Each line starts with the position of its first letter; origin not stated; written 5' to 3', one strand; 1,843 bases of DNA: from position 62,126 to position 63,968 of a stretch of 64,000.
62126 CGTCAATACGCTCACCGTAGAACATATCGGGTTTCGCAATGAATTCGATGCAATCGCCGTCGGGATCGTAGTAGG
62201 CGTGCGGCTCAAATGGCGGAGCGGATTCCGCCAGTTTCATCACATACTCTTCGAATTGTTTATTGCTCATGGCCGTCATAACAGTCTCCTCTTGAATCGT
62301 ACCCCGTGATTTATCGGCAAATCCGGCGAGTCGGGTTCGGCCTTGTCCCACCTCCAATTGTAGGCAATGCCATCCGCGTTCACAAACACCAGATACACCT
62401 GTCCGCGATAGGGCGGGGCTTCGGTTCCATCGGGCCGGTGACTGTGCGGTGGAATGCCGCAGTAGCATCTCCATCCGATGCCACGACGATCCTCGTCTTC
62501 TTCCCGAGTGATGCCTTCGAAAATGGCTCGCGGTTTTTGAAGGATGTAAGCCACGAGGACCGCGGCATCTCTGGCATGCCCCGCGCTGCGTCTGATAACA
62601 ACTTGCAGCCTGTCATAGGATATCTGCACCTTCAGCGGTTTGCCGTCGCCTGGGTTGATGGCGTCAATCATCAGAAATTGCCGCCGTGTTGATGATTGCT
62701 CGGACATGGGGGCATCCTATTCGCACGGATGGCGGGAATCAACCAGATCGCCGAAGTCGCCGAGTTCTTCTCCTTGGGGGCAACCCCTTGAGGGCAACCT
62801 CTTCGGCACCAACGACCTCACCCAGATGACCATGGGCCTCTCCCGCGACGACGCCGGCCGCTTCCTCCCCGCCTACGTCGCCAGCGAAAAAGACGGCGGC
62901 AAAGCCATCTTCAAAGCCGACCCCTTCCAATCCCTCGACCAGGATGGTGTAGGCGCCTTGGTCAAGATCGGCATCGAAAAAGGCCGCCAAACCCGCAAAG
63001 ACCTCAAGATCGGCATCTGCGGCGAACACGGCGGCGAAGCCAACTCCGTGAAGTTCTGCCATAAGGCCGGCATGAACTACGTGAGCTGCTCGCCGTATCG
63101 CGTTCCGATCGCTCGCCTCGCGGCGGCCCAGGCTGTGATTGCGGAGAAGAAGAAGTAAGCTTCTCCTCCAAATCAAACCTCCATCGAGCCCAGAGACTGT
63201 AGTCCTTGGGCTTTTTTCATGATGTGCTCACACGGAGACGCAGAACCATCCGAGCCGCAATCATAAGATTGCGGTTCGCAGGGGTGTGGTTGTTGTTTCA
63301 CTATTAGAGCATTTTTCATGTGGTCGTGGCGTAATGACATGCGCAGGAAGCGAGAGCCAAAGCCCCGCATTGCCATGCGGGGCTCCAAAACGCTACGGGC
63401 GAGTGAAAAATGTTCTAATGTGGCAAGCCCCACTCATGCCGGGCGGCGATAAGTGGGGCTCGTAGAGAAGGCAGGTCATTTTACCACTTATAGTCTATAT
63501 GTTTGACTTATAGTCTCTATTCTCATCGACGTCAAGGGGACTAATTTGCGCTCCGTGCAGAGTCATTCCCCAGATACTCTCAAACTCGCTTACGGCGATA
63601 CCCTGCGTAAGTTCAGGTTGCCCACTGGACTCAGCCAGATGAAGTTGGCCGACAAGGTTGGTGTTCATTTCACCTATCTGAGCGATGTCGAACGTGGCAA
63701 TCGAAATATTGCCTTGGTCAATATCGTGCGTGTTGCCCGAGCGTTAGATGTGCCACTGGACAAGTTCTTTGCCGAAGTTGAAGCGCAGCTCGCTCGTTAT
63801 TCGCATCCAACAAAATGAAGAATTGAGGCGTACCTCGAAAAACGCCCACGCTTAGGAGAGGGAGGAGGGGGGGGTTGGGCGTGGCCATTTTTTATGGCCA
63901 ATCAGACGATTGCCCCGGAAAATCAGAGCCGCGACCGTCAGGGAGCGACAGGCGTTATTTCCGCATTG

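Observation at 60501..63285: Three-gene cassette flanked by diverged ~0.5 kb direct copies of the ppdK 3' end and terminator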

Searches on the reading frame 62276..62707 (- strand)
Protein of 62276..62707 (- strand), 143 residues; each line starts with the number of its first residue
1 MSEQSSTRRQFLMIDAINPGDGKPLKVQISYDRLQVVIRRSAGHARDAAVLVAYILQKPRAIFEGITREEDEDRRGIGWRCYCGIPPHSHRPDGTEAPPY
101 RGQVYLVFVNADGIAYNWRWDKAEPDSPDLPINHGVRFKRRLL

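Call 10: search_protein_families(library=pfam, proteins=[window:62276-62707:-], max_evalue=0.1)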
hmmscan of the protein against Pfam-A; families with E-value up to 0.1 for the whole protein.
window:62276-62707:- (143 aa): 0 families

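Call 11: search_protein_families(library=padloc, proteins=[window:62276-62707:-], max_evalue=0.1)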
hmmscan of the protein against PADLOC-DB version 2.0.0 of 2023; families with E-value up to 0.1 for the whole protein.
window:62276-62707:- (143 aa): 0 families

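Call 12: search_protein_families(library=ncbifam, proteins=[window:62276-62707:-], max_evalue=0.1)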
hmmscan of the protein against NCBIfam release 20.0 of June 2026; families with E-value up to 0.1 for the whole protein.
window:62276-62707:- (143 aa): 0 families

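Call 16: find_encoding_contigs(protein=window:62276-62707:-, flank=10000, max_places=10)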
Protein window:62276-62707:- (143 aa): no gene with exactly this product is on record in the collection.

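Call 17: find_homologous_proteins(query=window:62276-62707:-, max_evalue=0.001)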
Query window:62276-62707:- (143 aa): 507 proteins with E <= 0.001 among 543 candidates; the best 120 are listed.
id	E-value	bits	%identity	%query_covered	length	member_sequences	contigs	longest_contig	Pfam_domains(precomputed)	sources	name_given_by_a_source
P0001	6.0e-86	304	100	92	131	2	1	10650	-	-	-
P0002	1.1e-64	235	68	100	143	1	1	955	-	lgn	-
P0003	1.7e-64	234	67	100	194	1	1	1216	-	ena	-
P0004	1.8e-60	221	66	100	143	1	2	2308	-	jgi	jgi:hypothetical protein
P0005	8.1e-60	219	65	97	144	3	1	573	-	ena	-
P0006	4.5e-59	217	64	100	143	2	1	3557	-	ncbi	-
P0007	8.9e-59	216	62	100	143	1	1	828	-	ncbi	-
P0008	1.4e-58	215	64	100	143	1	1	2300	-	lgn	-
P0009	1.6e-58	215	63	100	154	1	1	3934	-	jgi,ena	-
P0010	3.0e-58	214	63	100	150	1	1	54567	-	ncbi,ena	-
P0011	4.5e-58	213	61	100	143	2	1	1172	-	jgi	jgi:hypothetical protein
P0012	7.7e-58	213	63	100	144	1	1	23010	-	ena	-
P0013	9.8e-58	212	61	100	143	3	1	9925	-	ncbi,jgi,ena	jgi:hypothetical protein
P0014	1.0e-57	212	62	100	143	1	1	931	-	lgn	-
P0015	1.1e-57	212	63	100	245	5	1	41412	-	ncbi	-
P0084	1.1e-52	196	59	100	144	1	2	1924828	-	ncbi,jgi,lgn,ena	jgi:hypothetical protein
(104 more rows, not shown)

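Call 18: find_encoding_contigs(protein=P0001, flank=10000, max_places=10)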
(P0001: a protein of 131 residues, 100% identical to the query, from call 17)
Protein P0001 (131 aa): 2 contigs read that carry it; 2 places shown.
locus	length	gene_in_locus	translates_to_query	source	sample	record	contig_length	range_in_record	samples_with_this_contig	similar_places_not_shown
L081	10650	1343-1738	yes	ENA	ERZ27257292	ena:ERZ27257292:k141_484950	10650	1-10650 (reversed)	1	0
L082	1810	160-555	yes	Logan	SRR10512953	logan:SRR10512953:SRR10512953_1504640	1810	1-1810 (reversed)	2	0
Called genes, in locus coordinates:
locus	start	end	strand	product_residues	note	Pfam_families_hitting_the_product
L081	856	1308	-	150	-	PF02896:PEP-utilizers_C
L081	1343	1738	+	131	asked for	-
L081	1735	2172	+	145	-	-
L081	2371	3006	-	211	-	-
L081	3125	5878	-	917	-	PF01326:PPDK_N, PF00391:PEP-utilizers, PF02896:PEP-utilizers_C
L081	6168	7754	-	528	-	PF12072:RNase_Y_N, PF08668:HDOD (faint), PF00013:KH_1, PF01966:HD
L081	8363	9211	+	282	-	PF01261:AP_endonuc_2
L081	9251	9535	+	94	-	-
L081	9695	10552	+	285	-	PF01261:AP_endonuc_2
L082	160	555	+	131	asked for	-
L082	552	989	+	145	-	-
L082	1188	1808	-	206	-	?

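Call 30: find_related_loci(query=window:62279-62707:-, collection=viral_contigs, flank=6000)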
Query window:62279-62707:- (143 aa) in viral_contigs; peptide patterns used: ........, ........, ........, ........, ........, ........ (x = any residue, [..] = any of these).
9 stretches matched a pattern; 1 encode a relative of the query (tblastn E <= 1e-3); 1 distinct loci.
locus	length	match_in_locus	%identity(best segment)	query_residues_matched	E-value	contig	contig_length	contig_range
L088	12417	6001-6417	56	1-139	2e-54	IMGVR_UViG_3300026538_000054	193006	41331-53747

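Call 53: predict_structure(alignment_id=A3)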
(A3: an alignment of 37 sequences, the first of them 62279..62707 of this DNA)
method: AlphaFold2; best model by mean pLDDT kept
length: 143 residues; sequences in the alignment: 37
mean_pLDDT: 73.3   pTM: 0.69
mean pLDDT of the five models: 73.3, 57.0, 55.6, 55.4, 54.9
residues with pLDDT >= 90: 0; 70-90: 99; 50-70: 35; < 50: 9
segments of 3 or more residues with pLDDT < 50: 1-7
pLDDT, mean of each block of 10 residues (from residue 1): 44 79 82 63 63 86 76 60 84 79 81 68 77 82 84
secondary structure, 60 per line:
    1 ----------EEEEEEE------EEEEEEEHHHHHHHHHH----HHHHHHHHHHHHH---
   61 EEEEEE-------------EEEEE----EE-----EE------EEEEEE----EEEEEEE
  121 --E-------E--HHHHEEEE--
elements in order: E11-17 E24-30 H31-40 H45-57 E61-66 E80-84 E104-109 E114-120 H134-137 E138-141

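Call 57: fold_search(model_id=the predicted structure, library=pdb)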
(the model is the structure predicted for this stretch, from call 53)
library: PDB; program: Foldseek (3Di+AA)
matches with E <= 10: 411; with E <= 0.001: 0
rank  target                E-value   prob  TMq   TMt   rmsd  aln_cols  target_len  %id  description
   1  1b9n_B                4.0e-01  0.08  0.18  0.12  12.8       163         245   15  REGULATOR FROM ESCHERICHIA COLI (released 2000-03-15)
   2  3oqb_F                5.0e-01  0.21  0.14  0.06   7.8        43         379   16  CRYSTAL STRUCTURE OF putative oxidoreductase from Bradyrhizobium japonicum USDA 110 (released 2010-09-15)
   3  5hij                  6.0e-01  0.07  0.17  0.11  18.0        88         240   16  Crystal structure of glycine sarcosine N-methyltransferase from Methanohalophilus portucalensis in complex with betaine (released 2016-11-23)
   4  1b9n_A                6.0e-01  0.06  0.18  0.12  14.4       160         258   20  REGULATOR FROM ESCHERICHIA COLI (released 2000-03-15)
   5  3oqb_A                8.4e-01  0.16  0.15  0.06   7.9        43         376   14  CRYSTAL STRUCTURE OF putative oxidoreductase from Bradyrhizobium japonicum USDA 110 (released 2010-09-15)
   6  2zqk_A                8.4e-01  0.11  0.16  0.13  12.7        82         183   10  Crystal structure of intimin-Tir68 complex (released 2009-08-18)
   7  2zqk_B                8.4e-01  0.11  0.16  0.13  12.7        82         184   10  Crystal structure of intimin-Tir68 complex (released 2009-08-18)
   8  5gwx                  8.4e-01  0.06  0.17  0.10  17.6        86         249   20  Crystal structure of glycine sarcosine N-methyltransferase from Methanohalophilus portucalensis in complex with S-adenos (released 2016-11-23)
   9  1o7l_B                8.4e-01  0.06  0.18  0.12  14.4       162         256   18  Molybdate-activated form of ModE from Escherichia coli (released 2003-02-20)
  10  3oqb_B                8.8e-01  0.18  0.16  0.06   8.3        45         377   13  CRYSTAL STRUCTURE OF putative oxidoreductase from Bradyrhizobium japonicum USDA 110 (released 2010-09-15)
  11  1b9m_A                8.8e-01  0.05  0.18  0.11  13.7       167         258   17  REGULATOR FROM ESCHERICHIA COLI (released 2000-03-15)
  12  3oqb_C                9.9e-01  0.14  0.15  0.06   8.0        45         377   13  CRYSTAL STRUCTURE OF putative oxidoreductase from Bradyrhizobium japonicum USDA 110 (released 2010-09-15)
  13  1o7l_A                9.9e-01  0.03  0.14  0.09  13.5       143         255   17  Molybdate-activated form of ModE from Escherichia coli (released 2003-02-20)
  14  1h9s_B                1.0e+00  0.04  0.17  0.18  14.2       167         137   16  Molybdate bound complex of Dimop domain of ModE from E.coli (released 2001-06-19)
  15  5oaf_E                1.0e+00  0.04  0.15  0.06  15.3       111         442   15  Human Rvb1/Rvb2 heterohexamer in INO80 complex (released 2017-12-13)
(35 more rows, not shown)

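Call 79: find_encoding_contigs(protein=P0084, flank=6000, max_places=10)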
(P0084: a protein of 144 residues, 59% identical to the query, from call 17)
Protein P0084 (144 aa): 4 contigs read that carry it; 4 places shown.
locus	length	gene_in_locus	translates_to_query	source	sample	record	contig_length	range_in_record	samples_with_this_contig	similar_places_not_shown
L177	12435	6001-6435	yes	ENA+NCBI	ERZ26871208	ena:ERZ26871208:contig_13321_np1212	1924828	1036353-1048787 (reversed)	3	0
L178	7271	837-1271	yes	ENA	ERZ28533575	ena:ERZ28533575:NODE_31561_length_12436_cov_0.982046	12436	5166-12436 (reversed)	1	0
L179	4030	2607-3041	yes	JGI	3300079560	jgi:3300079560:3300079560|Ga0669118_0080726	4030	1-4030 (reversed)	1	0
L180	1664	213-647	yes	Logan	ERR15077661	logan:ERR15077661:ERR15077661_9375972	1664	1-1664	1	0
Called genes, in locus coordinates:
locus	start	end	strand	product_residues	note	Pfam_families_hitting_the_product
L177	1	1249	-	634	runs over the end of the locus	PF00089:Trypsin, PF13365:Trypsin_2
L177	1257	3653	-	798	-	PF00188:CAP (faint)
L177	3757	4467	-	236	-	PF00702:Hydrolase, PF13419:HAD_2, PF13242:Hydrolase_like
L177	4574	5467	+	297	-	PF00701:DHDPS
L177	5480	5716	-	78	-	-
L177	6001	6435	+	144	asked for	-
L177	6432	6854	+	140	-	-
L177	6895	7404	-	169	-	PF02566:OsmC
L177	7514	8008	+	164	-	PF02622:DUF179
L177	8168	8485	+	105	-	PF13414:TPR_11 (faint), PF13432:TPR_16 (weak), PF00515:TPR_1 (faint), PF07719:TPR_2 (faint), PF13181:TPR_8 (faint)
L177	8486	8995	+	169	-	-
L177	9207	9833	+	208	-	-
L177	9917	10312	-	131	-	PF02656:DUF202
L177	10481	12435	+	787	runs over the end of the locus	PF02190:LON_substr_bdg, PF00004:AAA, PF07728:AAA_5, PF22667:Lon_lid, PF05362:Lon_C, PF13541:ChlI (weak)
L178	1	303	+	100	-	?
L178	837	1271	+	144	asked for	-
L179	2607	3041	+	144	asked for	-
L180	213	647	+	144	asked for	-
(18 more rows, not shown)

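Call 82: search_dna_similar(query=window:62279-62707:-, collection=plasmids, mode=protein, max_evalue=0.00001, max_rows=15)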
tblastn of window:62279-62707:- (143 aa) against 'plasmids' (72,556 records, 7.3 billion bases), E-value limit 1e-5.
No match.

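Call 88: search_protein_families(library=phrogs, proteins=[window:62276-62707:-], max_evalue=0.01)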
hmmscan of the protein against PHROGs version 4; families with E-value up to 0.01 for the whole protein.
window:62276-62707:- (143 aa): 0 families

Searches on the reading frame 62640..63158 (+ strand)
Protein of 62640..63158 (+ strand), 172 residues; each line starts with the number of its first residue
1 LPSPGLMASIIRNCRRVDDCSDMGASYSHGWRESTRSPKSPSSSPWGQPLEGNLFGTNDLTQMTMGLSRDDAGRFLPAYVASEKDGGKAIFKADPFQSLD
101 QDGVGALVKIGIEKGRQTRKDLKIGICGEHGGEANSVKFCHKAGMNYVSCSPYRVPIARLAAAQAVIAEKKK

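Call 10: search_protein_families(library=pfam, proteins=[window:62640-63158:+], max_evalue=0.1)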
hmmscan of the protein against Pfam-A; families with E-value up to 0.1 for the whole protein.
window:62640-63158:+ (172 aa): 2 families
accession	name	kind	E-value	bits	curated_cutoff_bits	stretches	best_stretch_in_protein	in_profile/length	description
PF02896.24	PEP-utilizers_C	-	4.9e-20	72.3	22.8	1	55-165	202-291/293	PEP-utilising enzyme, PEP-binding domain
PF08272.16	Zn_Ribbon_Topo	-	0.016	15.4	25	0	79-93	16-30/41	Topoisomerase I zinc-ribbon-like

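Call 92: list_cluster_members(proteins=[window:62706-63155:+, P0121, P0001, P0241, window:61122-61640:+])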
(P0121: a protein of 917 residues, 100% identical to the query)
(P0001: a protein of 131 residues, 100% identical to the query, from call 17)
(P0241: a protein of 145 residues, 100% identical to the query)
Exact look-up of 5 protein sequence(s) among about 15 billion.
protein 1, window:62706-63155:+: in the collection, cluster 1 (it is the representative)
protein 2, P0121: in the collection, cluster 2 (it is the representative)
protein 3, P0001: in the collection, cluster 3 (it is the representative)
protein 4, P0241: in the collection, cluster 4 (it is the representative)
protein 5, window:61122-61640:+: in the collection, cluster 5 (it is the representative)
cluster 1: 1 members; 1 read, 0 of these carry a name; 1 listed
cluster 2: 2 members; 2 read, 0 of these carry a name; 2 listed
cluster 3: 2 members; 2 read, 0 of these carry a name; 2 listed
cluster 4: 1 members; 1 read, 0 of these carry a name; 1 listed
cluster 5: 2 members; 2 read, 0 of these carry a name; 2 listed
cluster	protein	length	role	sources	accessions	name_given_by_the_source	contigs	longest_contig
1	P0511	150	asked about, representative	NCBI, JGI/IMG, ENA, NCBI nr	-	-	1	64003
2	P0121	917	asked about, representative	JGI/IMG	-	-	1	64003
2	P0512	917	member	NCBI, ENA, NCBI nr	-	-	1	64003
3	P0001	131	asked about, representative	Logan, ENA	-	-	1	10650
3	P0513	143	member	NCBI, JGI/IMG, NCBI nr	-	-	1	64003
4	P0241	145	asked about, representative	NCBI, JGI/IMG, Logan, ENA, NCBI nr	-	-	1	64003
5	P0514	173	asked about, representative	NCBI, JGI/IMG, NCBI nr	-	-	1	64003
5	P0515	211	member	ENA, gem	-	-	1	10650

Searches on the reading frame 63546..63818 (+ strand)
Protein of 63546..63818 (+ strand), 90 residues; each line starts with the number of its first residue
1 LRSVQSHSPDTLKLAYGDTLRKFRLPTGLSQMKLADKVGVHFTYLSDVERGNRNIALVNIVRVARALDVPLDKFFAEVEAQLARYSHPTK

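Call 10: search_protein_families(library=pfam, proteins=[window:63546-63818:+], max_evalue=0.1)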
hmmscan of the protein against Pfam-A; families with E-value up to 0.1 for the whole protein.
window:63546-63818:+ (90 aa): 3 families
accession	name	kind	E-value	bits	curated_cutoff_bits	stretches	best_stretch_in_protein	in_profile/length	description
PF01381.28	HTH_3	-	1.1e-12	48.2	23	1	20-74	1-55/55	Helix-turn-helix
PF13560.12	HTH_31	-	2.7e-08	34.4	27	1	16-72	2-59/64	Helix-turn-helix domain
PF12844.13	HTH_19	-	0.02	15.2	30.2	1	20-77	4-61/64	Helix-turn-helix domain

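Call 12: search_protein_families(library=ncbifam, proteins=[window:63546-63818:+], max_evalue=0.1)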
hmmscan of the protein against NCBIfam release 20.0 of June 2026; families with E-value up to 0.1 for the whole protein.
window:63546-63818:+ (90 aa): 16 families
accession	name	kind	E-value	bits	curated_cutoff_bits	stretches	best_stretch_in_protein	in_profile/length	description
NF006015.0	PRK08154.1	subfamily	4.9e-10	39.1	204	1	6-81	21-96/314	anaerobic benzoate catabolism transcriptional regulator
TIGR03070.1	couple_hipB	subfamily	3.7e-09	36.4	71.65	1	17-69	4-56/58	type II toxin-antitoxin system Y4mF family antitoxin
NF041951.1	phage_RstR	subfamily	3.8e-09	36.8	80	1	17-80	4-67/108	RstR family transcriptional repressor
NF041677.1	trans_regClgR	equivalog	7.3e-09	35.7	170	1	13-86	6-79/113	transcriptional regulator ClgR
NF047948.1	male_kill_WMK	equivalog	5.1e-08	32.7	300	1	16-76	6-66/300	WO male-killing family protein Wmk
NF010465.0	PRK13890.1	equivalog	4.4e-06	26.8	96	1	28-74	18-64/121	conjugal transfer protein TrbA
NF046032.1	TransRegSlrRBacil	equivalog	5.4e-06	26.6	250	1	17-76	3-63/149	HTH-type transcriptional regulator SlrR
NF007408.0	PRK09943.1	equivalog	6.2e-06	25.9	211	1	13-80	5-72/185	HTH-type transcriptional regulator PuuR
NF038139.1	Reg_Aceta_RamB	equivalog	0.00013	20.8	700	1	17-77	4-63/465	acetate metabolism transcriptional regulator RamB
NF007271.0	PRK09726.1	equivalog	0.0013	18.6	79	1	18-71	15-68/88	type II toxin-antitoxin system antitoxin HipB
TIGR02607.1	antidote_HigA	equivalog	0.0039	17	47.7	1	17-68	8-60/81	HigA family addiction module antitoxin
TIGR00270.2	TIGR00270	equivalog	0.0056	16.5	110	1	15-70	75-130/159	multiprotein bridging factor aMBF1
NF041493.1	MobT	equivalog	0.022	13.5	600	1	21-56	2-37/383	MobT family relaxase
NF038310.1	lysogeny_AimR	equivalog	0.027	13.5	70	1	28-68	9-49/365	AimR family lysis-lysogeny pheromone receptor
NF008109.0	PRK10856.1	equivalog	0.069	12.8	208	1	14-58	13-57/334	cytoskeleton protein RodZ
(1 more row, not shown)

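Call 15: find_encoding_contigs(protein=window:63546-63818:+, flank=10000, max_places=10)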
Protein window:63546-63818:+ (90 aa): no gene with exactly this product is on record in the collection.
